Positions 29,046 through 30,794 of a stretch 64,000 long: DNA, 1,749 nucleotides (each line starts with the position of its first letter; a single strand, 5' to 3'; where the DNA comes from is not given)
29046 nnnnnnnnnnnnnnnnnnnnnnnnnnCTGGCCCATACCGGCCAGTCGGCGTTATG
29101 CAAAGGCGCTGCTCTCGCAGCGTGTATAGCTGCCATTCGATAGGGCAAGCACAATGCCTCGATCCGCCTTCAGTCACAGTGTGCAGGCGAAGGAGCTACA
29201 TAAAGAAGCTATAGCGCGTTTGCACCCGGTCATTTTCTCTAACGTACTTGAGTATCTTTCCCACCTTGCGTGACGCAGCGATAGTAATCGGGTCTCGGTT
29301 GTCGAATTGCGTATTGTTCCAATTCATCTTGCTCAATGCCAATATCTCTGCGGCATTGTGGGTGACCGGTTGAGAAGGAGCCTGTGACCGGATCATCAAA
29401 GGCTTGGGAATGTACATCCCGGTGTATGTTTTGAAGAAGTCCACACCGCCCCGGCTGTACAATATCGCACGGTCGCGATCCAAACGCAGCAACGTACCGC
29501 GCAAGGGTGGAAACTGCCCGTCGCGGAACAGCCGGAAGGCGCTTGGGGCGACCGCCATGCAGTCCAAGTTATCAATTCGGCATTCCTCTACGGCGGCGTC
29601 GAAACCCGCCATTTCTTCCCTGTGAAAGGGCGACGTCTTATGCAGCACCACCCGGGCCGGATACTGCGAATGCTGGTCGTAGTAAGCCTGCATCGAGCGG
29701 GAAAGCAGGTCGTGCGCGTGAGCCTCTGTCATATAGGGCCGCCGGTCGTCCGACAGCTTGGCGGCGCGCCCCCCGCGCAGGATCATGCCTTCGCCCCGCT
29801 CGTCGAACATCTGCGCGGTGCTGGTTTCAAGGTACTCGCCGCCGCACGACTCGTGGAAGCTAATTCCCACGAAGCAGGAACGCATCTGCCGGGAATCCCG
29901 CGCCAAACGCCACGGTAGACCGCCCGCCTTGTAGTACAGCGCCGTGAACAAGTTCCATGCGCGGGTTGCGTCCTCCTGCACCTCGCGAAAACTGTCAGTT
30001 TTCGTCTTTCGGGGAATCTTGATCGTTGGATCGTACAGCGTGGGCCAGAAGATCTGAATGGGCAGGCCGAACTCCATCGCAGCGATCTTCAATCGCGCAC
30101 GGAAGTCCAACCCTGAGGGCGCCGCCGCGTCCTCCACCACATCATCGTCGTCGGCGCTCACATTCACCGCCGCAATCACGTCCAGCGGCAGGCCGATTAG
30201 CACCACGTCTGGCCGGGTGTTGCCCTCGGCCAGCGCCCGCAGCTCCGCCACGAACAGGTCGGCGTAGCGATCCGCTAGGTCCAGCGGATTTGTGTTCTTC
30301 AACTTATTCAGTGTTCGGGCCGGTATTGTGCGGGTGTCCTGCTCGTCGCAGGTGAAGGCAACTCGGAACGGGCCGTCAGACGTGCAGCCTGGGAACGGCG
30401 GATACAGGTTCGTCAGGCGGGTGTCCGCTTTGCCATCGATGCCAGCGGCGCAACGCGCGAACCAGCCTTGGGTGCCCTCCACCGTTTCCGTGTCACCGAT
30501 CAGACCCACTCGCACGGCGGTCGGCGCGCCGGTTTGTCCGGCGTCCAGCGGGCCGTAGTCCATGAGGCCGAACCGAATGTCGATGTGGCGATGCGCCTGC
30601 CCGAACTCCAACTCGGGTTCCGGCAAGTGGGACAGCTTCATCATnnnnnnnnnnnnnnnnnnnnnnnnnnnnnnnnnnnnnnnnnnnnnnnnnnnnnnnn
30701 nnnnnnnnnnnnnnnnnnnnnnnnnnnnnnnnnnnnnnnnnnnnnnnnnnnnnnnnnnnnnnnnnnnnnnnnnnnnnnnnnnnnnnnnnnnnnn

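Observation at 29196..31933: Short pAgo + DREN-APAZ (SPARDA-type) module inserted between virD4 and the virB operon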

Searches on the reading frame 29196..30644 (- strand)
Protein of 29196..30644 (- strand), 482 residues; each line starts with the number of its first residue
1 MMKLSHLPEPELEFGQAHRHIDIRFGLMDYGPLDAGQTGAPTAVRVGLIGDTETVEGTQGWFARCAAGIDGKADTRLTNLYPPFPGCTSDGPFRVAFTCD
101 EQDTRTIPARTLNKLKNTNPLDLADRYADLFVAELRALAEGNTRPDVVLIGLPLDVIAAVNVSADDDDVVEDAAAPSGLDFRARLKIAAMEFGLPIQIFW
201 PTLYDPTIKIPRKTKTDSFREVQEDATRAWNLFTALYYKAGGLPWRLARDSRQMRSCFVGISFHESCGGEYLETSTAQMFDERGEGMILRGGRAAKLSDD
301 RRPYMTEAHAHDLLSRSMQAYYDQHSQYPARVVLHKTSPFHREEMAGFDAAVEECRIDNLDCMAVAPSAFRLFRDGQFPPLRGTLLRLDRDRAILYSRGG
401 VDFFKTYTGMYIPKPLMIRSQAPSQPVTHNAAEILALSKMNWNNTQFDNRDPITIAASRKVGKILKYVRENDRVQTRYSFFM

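Call 3: search_protein_families(library=pfam, proteins=[window:29196-30644:-], max_evalue=1)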
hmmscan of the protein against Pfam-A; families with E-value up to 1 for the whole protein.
window:29196-30644:- (482 aa): 0 families

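Call 4: search_protein_families(library=padloc, proteins=[window:29196-30644:-], max_evalue=0.01)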
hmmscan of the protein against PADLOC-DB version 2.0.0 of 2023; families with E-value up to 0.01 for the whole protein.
window:29196-30644:- (482 aa): 13 families
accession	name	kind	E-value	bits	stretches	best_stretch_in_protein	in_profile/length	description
PDLC02376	pAgo_I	-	5e-166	551.3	1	2-482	1-455/455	Class I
PDLC02436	pAgo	-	7.4e-115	382.4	1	3-481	6-459/460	-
PDLC02378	pAgo_I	-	5.4e-74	247.8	2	174-481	192-492/493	Class I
PDLC02377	pAgo_I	-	1.8e-54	183.3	1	3-482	7-457/457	Class I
PDLC02392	pAgo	-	8.5e-51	170.9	1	126-482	3-346/346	-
PDLC02384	pAgo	-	4.3e-34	115.9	1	227-482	762-1030/1030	-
PDLC02420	Aga_SIR2-PNTD1-PNTD2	-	3.6e-33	112.8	1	6-481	550-1009/1010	Class I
PDLC02428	PprPIWI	-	1.5e-13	48.4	1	181-461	401-645/666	-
PDLC02397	pAgo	-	4.4e-11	40.3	1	223-466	340-564/578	-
PDLC02394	pAgo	-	1.5e-07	27.6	1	231-458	863-1091/1121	-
PDLC02379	pAgo_II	-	3.5e-06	23.7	1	374-468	609-702/724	Class II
PDLC02391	pAgo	-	0.0031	13.8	1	310-456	568-715/742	-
PDLC02387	pAgo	-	0.0087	12.5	0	181-461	405-649/672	-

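Call 6: search_solved_structures(query=window:29196-30644:-, max_evalue=0.001, show_alignments=2)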
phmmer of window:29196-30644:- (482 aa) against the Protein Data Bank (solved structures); distinct sequences matched with E-value up to 0.001: 13.
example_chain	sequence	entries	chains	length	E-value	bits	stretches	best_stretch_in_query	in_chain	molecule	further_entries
9qbp_B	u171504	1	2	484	2.1e-114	386.2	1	6-469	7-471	Protein argonaute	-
9qbl_B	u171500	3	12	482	8.4e-114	384.2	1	7-475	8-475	Protein argonaute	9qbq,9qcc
9jsb_A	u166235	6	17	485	2.1e-103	349.9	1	8-479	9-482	Ago | pAgo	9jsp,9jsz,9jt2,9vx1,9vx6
9om4_B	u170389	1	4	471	1.1e-64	222.3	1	7-471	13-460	Prokaryotic argonaute MID-PIWI family protein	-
8ifk_B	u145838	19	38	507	1.9e-30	109.3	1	180-467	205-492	Piwi domain-containing protein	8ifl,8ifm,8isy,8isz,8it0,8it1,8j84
8j8h_A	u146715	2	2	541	2.3e-30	109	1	180-467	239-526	Piwi domain-containing protein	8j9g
8fex_B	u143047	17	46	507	2.8e-28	102.2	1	185-466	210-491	short pAgo | Piwi domain-containing protein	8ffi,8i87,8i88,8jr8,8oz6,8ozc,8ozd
8j7s_A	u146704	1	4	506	2.9e-28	102.1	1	185-466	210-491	Piwi domain-containing protein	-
8qlo_B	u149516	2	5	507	1.3e-25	93.3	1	180-467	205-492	Short prokaryotic Argonaute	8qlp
8in8_C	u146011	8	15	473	1e-21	80.6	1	217-482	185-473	Piwi domain protein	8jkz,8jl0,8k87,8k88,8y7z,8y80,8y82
6qzk_A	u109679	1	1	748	3.9e-05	25.9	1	195-471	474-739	Protein argonaute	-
9jh8_A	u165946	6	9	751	4.4e-05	25.7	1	195-479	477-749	Clostridium perfringens Argonaute (CpAgo) | Clostridium perfringen Argonaute(CpAgo) | Clostridium perfringens Argonaute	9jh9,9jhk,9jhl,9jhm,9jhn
9jh7_A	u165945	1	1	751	6.1e-05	25.2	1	195-479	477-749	Clostridium perfringens Argonaute (CpAgo)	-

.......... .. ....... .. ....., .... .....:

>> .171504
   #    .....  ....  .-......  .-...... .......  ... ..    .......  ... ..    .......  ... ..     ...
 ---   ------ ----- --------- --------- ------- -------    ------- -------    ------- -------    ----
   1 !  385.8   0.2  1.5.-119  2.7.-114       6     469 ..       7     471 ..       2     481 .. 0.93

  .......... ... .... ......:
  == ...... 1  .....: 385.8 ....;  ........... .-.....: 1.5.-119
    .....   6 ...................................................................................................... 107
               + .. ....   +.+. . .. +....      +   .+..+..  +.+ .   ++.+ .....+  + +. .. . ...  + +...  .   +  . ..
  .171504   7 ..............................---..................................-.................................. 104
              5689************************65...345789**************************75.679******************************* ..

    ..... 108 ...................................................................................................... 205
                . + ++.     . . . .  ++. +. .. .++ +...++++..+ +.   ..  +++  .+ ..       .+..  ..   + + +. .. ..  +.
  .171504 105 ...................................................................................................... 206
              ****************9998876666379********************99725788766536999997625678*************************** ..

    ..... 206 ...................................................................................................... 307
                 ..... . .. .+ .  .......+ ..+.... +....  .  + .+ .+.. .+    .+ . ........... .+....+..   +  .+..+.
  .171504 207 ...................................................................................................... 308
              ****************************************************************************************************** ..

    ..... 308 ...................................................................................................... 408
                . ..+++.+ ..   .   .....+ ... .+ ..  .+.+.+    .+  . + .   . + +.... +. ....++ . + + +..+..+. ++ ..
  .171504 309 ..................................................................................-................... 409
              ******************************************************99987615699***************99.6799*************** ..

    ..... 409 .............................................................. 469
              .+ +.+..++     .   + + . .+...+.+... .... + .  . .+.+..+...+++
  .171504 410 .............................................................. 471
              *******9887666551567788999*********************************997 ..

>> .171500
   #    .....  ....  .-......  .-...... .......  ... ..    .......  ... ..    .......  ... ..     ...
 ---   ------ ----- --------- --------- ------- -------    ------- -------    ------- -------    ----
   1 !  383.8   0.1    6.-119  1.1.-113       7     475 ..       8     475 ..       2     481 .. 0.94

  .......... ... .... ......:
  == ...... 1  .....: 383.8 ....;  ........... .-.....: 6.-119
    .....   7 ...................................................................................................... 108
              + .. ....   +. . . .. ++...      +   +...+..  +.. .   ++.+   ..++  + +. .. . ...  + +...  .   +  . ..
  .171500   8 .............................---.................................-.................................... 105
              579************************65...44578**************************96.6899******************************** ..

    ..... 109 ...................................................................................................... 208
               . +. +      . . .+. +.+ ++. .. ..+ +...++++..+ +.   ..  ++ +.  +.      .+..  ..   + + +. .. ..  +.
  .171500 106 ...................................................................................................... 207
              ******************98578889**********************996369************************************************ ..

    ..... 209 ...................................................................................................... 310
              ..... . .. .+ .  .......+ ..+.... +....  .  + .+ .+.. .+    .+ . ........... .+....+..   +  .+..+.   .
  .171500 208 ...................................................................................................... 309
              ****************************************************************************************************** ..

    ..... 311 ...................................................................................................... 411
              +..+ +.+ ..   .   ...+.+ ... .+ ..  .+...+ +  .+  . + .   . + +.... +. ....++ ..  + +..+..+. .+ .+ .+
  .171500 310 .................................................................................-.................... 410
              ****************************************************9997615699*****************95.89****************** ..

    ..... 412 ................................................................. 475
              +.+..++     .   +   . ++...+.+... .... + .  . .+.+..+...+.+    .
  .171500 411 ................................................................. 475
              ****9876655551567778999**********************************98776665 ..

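Call 29: search_solved_structures(query=window:29196-30644:-, max_evalue=1e-90, show_alignments=3)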
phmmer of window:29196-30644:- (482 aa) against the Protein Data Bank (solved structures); distinct sequences matched with E-value up to 1e-90: 3.
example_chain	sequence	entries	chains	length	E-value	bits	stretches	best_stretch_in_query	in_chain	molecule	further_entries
9qbp_B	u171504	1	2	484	2.1e-114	386.2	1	6-469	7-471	Protein argonaute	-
9qbl_B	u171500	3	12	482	8.4e-114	384.2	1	7-475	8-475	Protein argonaute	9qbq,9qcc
9jsb_A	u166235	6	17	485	2.1e-103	349.9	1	8-479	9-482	Ago | pAgo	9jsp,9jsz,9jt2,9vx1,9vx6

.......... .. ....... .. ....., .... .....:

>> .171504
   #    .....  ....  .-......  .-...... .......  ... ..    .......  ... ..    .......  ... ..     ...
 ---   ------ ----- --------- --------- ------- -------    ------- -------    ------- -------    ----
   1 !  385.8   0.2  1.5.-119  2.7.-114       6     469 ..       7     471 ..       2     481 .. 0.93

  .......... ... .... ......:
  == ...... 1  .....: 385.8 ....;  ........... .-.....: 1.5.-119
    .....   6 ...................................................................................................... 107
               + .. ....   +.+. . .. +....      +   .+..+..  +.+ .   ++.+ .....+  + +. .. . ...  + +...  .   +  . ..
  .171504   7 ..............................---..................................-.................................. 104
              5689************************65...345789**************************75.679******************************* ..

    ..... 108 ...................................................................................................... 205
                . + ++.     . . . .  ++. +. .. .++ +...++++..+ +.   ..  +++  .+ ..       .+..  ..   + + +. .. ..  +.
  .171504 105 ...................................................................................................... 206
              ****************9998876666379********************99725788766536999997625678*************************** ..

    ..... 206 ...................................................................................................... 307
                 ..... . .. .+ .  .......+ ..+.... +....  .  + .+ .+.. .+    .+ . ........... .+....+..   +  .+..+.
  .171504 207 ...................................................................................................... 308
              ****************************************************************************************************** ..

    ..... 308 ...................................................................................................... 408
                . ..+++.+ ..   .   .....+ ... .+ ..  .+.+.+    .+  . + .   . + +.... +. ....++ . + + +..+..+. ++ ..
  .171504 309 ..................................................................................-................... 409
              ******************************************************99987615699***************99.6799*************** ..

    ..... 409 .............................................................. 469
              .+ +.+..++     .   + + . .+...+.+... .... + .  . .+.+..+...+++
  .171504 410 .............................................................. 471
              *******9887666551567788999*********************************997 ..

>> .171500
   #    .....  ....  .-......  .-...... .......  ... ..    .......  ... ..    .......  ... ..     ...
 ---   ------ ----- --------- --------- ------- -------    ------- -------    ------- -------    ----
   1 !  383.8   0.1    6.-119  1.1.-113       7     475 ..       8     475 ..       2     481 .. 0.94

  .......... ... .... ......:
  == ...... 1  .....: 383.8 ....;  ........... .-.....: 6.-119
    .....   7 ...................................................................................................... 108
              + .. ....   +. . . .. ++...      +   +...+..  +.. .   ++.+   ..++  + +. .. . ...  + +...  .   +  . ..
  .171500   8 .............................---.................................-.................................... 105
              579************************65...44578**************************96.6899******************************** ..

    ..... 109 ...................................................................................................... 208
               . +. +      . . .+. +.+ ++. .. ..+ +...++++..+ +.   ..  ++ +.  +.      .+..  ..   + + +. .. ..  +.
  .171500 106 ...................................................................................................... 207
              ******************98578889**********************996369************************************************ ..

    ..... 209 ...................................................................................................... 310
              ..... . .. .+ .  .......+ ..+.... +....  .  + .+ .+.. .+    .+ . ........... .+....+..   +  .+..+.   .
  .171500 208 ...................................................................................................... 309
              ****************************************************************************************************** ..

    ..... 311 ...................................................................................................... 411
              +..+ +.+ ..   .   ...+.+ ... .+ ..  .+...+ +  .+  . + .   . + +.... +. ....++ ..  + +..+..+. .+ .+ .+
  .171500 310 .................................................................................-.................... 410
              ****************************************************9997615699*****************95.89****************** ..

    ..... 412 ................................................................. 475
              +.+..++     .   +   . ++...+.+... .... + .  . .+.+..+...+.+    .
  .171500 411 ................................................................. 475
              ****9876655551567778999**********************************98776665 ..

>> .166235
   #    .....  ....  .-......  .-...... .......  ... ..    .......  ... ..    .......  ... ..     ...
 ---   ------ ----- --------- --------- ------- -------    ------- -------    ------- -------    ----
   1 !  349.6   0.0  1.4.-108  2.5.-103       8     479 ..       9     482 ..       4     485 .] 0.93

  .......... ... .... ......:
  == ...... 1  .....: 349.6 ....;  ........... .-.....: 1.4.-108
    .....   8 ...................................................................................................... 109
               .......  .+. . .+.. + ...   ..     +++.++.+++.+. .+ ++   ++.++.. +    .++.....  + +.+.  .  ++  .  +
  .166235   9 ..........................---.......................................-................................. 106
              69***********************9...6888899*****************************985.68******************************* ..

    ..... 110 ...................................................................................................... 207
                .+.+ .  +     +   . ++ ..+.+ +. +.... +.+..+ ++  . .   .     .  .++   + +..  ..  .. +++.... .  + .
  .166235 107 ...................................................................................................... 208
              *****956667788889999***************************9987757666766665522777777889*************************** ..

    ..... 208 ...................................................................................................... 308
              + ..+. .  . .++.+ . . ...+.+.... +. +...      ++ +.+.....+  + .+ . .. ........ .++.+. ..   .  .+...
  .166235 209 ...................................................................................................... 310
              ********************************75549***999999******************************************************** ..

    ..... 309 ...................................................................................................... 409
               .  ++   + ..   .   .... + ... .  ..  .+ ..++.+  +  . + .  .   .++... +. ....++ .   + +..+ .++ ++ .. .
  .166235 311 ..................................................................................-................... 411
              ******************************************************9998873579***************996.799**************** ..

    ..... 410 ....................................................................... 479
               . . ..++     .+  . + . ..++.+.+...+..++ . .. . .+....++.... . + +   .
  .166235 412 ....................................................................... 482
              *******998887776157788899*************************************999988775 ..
